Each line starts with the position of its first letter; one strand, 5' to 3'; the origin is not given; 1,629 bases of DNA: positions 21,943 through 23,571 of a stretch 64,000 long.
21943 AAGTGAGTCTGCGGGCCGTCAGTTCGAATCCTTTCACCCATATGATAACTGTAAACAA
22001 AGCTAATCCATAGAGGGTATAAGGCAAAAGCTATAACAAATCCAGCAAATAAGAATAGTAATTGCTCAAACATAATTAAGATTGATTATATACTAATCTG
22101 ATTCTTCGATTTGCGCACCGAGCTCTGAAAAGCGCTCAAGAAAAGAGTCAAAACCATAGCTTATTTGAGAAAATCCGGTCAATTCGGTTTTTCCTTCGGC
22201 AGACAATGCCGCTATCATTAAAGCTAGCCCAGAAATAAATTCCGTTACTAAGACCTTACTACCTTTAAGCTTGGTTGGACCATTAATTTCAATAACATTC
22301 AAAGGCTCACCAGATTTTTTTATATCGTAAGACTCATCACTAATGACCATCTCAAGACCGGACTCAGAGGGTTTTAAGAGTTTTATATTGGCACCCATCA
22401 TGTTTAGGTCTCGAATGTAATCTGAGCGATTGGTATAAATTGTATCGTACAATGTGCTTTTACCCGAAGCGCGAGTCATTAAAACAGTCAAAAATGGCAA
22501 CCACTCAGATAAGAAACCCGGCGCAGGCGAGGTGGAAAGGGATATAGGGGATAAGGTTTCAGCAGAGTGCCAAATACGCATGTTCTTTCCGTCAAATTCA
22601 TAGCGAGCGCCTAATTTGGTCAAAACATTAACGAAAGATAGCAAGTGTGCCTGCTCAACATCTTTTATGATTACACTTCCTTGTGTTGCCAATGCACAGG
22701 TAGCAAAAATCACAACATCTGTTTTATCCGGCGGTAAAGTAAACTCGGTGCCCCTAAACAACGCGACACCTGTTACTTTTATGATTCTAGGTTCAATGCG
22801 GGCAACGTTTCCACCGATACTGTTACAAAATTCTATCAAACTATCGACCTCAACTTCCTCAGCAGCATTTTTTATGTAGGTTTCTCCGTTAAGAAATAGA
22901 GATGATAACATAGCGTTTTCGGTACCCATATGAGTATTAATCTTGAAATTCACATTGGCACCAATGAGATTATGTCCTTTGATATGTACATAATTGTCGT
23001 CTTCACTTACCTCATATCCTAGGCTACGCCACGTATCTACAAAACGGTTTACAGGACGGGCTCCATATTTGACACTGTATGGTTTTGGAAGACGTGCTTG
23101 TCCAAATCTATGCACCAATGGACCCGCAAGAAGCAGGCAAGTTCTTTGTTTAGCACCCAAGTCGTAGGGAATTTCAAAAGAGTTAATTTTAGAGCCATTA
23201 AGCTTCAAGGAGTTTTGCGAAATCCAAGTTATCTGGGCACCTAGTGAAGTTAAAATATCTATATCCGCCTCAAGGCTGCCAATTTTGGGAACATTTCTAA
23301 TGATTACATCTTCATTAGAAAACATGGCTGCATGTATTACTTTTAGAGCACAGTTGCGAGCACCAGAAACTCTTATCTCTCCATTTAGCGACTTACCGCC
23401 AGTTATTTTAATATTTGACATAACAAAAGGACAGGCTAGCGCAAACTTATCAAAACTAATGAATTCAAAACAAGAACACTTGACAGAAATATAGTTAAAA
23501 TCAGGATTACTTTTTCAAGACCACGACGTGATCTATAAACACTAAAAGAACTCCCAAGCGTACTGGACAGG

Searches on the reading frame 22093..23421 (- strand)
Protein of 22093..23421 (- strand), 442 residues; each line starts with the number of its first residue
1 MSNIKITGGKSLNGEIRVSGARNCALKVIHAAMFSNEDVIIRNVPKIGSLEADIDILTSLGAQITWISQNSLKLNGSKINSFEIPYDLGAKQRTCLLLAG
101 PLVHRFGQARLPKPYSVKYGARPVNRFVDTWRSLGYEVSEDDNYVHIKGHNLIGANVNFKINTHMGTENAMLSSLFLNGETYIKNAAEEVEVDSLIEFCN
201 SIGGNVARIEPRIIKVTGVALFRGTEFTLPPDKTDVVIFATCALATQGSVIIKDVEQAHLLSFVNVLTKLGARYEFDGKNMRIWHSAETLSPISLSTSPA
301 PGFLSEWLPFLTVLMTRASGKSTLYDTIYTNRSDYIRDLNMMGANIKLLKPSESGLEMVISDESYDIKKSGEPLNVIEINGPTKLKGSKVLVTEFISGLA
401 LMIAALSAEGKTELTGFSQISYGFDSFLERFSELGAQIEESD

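Call 41: search_protein_families(library=pfam, proteins=[window:22093-23421:-], max_evalue=0.0001)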
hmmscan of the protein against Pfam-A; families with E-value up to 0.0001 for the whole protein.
window:22093-23421:- (442 aa): 1 family
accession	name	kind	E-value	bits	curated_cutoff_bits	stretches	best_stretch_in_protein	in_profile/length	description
PF00275.25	EPSP_synthase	-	1.4e-46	159.5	22.8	1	7-430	2-416/417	EPSP synthase (3-phosphoshikimate 1-carboxyvinyltransferase)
